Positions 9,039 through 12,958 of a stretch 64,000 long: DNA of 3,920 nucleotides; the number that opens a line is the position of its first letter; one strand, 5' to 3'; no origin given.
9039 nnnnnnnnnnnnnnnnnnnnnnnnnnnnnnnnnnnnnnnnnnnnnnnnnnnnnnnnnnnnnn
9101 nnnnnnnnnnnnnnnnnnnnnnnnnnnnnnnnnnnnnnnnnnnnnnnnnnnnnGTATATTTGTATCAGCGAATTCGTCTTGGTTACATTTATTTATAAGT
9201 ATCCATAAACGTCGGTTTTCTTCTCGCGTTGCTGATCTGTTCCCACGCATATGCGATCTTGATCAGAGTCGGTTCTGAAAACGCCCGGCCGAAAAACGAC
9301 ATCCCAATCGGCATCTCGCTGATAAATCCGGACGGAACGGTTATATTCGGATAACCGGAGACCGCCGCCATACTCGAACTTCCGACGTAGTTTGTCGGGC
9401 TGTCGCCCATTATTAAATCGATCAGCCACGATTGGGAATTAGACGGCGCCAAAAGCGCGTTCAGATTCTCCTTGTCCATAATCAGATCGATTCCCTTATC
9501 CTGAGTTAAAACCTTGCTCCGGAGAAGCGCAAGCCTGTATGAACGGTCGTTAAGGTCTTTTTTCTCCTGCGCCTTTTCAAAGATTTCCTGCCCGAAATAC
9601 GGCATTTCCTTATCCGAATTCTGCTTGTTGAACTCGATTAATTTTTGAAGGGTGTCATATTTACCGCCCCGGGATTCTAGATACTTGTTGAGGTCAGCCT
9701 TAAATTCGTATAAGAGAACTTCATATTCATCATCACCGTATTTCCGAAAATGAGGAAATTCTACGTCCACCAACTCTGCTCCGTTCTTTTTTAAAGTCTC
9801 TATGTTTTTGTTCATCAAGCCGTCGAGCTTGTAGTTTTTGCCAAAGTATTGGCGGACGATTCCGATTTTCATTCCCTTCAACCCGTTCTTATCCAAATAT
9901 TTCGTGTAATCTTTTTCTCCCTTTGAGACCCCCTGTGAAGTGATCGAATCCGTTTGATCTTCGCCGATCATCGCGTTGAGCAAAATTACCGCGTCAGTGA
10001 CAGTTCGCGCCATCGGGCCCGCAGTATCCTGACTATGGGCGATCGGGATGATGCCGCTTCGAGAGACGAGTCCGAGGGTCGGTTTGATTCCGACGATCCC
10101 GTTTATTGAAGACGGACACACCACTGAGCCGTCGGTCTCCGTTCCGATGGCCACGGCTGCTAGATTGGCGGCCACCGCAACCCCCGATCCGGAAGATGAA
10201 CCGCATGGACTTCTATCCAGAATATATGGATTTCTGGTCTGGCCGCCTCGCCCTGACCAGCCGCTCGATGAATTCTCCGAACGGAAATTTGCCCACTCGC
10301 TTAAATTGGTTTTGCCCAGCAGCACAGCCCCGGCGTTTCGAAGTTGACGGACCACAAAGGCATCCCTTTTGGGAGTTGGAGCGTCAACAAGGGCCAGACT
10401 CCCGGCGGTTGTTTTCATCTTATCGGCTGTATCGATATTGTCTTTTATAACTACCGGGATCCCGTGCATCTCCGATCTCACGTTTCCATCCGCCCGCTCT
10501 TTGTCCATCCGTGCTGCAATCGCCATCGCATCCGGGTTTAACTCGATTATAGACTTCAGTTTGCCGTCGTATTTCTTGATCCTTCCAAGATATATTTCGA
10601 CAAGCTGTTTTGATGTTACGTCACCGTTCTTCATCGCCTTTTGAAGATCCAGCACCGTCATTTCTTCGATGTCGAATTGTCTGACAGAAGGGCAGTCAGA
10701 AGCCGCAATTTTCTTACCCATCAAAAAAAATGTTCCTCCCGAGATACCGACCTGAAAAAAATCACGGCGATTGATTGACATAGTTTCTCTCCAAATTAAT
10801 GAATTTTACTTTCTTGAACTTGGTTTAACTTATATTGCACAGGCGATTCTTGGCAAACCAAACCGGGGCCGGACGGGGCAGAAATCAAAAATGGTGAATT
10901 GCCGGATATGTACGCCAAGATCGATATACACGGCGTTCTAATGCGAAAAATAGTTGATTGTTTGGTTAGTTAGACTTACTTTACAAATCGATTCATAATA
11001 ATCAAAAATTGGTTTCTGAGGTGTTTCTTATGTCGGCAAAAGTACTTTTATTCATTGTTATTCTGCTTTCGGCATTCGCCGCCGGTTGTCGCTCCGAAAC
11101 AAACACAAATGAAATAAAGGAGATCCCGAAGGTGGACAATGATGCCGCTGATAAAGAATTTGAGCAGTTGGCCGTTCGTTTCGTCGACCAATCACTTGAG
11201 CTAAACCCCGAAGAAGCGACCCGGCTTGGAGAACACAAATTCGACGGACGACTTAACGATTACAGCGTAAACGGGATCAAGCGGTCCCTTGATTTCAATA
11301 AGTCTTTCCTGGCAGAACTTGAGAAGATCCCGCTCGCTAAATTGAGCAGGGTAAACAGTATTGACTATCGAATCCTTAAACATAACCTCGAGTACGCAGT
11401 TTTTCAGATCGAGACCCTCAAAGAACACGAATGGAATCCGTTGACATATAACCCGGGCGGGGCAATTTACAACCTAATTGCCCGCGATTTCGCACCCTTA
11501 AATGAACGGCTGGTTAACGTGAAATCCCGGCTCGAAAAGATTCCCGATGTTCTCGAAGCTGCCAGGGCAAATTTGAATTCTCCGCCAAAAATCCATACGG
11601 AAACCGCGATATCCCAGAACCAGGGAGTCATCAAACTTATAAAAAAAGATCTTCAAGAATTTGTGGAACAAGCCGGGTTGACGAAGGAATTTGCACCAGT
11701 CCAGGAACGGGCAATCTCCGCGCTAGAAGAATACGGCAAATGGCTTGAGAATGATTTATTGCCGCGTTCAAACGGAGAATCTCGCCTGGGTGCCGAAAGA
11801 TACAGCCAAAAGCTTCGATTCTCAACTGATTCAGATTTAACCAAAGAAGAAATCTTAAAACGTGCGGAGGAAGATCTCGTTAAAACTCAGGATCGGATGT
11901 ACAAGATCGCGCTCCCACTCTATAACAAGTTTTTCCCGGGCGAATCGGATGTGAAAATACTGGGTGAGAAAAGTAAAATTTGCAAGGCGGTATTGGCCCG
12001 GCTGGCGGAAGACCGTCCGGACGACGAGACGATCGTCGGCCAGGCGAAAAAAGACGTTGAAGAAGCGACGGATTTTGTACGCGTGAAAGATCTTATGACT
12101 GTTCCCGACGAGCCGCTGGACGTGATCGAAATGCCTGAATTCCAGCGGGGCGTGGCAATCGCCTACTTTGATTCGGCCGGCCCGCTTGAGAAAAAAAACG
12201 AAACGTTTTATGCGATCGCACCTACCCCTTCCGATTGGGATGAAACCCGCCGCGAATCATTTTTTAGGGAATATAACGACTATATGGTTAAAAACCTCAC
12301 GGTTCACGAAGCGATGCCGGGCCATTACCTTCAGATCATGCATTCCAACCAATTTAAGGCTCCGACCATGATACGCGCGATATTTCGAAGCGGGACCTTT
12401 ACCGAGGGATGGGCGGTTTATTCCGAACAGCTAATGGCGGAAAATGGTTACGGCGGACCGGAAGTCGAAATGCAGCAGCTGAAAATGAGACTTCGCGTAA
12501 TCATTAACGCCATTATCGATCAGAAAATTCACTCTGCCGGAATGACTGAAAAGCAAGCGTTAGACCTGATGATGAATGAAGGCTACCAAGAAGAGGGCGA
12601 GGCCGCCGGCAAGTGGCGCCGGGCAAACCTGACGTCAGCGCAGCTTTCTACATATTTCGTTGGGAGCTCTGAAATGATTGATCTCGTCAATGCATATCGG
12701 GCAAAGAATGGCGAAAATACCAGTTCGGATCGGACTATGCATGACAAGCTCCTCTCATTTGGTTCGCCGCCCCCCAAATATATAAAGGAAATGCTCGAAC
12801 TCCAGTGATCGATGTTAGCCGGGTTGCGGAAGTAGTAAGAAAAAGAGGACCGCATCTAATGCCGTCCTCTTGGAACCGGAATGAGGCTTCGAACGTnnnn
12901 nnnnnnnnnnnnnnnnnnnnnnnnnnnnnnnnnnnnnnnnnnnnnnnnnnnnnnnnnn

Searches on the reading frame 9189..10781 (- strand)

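Call 35: search_protein_families(library=pfam, proteins=[window:9189-10781:-], max_evalue=0.00001)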
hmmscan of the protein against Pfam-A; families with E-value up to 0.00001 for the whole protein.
window:9189-10781:- (530 aa): 1 family
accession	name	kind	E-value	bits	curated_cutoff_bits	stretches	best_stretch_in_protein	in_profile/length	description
PF01425.27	Amidase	-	8.5e-98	328.7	27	1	60-506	2-444/445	Amidase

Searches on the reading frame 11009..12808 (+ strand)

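Call 35: search_protein_families(library=pfam, proteins=[window:11009-12808:+], max_evalue=0.00001)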
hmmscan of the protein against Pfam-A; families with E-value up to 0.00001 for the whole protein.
window:11009-12808:+ (599 aa): 1 family
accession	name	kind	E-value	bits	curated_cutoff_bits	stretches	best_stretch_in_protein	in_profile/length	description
PF05960.17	DUF885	-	8.6e-110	369.3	32.4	1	67-594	1-530/532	Bacterial protein of unknown function (DUF885)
